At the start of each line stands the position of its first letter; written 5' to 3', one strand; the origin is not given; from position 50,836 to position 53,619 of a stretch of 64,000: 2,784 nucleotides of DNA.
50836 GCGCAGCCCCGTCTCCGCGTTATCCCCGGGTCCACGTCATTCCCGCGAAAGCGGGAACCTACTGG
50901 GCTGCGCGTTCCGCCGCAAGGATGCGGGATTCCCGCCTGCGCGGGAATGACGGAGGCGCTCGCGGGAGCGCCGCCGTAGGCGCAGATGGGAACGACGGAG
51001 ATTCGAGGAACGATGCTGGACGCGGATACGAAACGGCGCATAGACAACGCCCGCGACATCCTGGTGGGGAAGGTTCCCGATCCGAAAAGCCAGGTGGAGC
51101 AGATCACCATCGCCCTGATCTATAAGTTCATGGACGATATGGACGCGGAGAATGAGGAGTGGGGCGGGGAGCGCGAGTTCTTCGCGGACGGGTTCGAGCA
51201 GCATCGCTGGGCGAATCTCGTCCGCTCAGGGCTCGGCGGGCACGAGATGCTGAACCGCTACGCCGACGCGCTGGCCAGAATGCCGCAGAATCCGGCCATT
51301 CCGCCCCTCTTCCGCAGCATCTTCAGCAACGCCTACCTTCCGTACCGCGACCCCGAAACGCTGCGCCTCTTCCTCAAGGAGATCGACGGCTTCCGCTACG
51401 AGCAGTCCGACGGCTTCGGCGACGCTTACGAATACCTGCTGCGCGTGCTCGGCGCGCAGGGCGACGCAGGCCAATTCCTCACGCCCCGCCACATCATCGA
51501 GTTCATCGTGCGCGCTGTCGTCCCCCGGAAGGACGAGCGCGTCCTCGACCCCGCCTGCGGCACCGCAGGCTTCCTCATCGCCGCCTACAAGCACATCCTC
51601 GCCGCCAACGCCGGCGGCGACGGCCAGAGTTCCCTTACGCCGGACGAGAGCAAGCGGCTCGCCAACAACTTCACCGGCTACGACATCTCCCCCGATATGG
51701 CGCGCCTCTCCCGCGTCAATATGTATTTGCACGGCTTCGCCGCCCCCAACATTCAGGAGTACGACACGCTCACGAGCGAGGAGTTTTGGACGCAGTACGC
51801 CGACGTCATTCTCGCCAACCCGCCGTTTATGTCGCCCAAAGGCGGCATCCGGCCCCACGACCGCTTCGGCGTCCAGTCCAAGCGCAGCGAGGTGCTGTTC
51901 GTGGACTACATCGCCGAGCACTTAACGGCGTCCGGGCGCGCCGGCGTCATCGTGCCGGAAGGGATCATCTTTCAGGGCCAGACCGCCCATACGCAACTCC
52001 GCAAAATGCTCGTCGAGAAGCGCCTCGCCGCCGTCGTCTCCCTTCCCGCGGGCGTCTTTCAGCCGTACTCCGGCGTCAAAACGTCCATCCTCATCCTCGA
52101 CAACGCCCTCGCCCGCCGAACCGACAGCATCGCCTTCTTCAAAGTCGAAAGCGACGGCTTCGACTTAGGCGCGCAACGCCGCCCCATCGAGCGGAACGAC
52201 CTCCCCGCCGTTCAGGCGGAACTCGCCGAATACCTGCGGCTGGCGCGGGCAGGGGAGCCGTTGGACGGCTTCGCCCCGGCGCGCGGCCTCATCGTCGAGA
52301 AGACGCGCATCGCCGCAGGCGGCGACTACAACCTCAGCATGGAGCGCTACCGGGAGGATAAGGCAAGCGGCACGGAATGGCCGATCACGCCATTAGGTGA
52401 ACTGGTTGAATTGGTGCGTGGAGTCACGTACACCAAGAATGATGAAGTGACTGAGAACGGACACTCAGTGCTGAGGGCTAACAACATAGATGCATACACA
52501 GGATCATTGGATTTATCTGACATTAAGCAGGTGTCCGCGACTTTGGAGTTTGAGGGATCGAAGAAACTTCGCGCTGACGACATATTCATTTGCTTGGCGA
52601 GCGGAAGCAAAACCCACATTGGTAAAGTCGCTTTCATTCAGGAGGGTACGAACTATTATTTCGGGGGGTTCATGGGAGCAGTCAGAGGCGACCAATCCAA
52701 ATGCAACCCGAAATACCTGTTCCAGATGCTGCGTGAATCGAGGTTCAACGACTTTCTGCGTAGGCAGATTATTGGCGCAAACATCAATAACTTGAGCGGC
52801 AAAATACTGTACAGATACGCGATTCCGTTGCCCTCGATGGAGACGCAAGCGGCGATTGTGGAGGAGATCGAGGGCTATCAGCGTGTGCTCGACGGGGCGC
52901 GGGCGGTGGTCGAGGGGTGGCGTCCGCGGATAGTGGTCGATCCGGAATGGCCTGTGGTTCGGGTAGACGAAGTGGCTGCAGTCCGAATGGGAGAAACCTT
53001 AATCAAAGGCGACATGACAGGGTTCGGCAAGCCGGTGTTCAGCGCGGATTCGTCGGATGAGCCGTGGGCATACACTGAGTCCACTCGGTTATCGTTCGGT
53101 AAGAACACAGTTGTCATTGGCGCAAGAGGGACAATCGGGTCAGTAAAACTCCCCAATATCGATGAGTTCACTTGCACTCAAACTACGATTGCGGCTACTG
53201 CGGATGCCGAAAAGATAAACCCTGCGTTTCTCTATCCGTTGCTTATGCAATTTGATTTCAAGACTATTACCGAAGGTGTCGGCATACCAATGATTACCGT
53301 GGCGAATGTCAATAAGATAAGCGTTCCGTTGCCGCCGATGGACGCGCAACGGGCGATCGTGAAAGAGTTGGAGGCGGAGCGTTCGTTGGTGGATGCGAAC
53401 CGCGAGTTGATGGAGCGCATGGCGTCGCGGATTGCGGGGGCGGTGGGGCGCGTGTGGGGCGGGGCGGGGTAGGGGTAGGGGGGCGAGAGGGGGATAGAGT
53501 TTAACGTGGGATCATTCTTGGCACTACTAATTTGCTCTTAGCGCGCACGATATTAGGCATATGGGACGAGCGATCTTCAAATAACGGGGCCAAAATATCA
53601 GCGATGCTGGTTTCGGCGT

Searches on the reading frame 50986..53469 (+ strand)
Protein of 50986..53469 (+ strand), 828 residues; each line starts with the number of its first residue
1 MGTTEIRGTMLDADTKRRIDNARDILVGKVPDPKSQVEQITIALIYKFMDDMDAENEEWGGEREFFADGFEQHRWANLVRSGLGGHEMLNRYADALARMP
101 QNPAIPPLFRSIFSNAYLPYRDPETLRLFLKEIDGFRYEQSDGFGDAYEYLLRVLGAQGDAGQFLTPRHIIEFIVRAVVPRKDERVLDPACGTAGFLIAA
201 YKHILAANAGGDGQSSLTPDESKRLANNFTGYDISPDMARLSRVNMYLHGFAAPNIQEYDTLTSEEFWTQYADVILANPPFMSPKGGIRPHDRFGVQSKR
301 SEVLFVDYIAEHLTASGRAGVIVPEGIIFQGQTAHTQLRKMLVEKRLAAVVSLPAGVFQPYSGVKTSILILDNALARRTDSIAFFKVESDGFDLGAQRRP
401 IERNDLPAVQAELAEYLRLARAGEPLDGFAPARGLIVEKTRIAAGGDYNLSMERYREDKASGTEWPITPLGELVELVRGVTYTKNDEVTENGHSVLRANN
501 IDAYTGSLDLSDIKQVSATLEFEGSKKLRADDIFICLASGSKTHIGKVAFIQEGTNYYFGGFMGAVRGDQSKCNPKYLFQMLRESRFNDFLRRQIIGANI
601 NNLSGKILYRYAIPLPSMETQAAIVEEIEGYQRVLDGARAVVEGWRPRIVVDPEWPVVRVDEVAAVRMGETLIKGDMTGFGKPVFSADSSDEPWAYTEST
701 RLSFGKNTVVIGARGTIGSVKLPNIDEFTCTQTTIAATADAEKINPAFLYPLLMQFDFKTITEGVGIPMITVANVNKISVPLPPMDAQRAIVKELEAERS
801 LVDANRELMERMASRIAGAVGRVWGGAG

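Call 60: search_protein_families(library=pfam, proteins=[window:50986-53469:+], max_evalue=0.001)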
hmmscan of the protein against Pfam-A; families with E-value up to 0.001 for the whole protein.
window:50986-53469:+ (828 aa): 6 families
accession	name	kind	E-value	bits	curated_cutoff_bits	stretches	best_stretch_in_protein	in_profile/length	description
PF02384.22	N6_Mtase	-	1.7e-50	172.6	20.4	1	140-459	2-306/311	N-6 DNA Methylase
PF01420.25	Methylase_S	-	1.7e-28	100.4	22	2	654-797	3-151/168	Type I restriction modification DNA specificity domain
PF07669.17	Eco57I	-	0.00022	21.8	25.3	0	266-354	64-167/171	Eco57I restriction-modification methylase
PF20473.4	MmeI_Mtase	-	0.00034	20.3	27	1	185-252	22-88/259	MmeI, DNA-methyltransferase domain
PF12161.14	HsdM_N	-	0.00056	21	24.5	0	16-115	2-110/135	HsdM N-terminal domain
PF13847.12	Methyltransf_31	-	0.00084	19.5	27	0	181-279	2-82/145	Methyltransferase domain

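Call 76: search_protein_families(library=padloc, proteins=[window:50986-53469:+], max_evalue=0.001)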
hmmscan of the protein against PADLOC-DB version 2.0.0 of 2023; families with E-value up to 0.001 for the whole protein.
window:50986-53469:+ (828 aa): 143 families (the best 25 are shown)
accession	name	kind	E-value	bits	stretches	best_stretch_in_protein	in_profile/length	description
PDLC03021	MTase_I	-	5.6e-95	317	1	10-462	2-458/491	Type I methyltransferase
PDLC03026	MTase_I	-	3.4e-60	202.6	1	37-408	28-392/487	Type I methyltransferase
PDLC03025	MTase_I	-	4.2e-52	175.6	1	36-388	26-384/569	Type I methyltransferase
PDLC04134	mad2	-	5.8e-38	128.9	1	14-414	140-485/492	mads_2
PDLC04137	mad5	-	1.7e-36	124.3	2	464-628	2-159/392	mads_5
PDLC03068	Specificity_I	-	7.9e-32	108.9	2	463-626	2-160/403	Type I specificity subunit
PDLC03100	Specificity_I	-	2.7e-31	107.4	2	457-635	188-366/392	Type I specificity subunit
PDLC03107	Specificity_I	-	7e-31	105.7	2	463-629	193-363/392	Type I specificity subunit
PDLC03036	MTase_I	-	3.1e-30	103.1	1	146-386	198-442/635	Type I methyltransferase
PDLC03072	Specificity_I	-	6.4e-30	102.6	2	464-640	236-412/448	Type I specificity subunit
PDLC03189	Specificity_I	-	6.1e-29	99.2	2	464-631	223-383/459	Type I specificity subunit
PDLC03624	REase_MTase_IIG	-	3.7e-28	96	3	651-803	885-1046/1271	Type IIG restriction enzyme-methyltransferase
PDLC03086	Specificity_I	-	6.3e-28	95.9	2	483-629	28-171/458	Type I specificity subunit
PDLC03105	Specificity_I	-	9.5e-27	92.5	2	464-635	237-405/448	Type I specificity subunit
PDLC03087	Specificity_I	-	2.6e-26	90.5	2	454-625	5-174/418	Type I specificity subunit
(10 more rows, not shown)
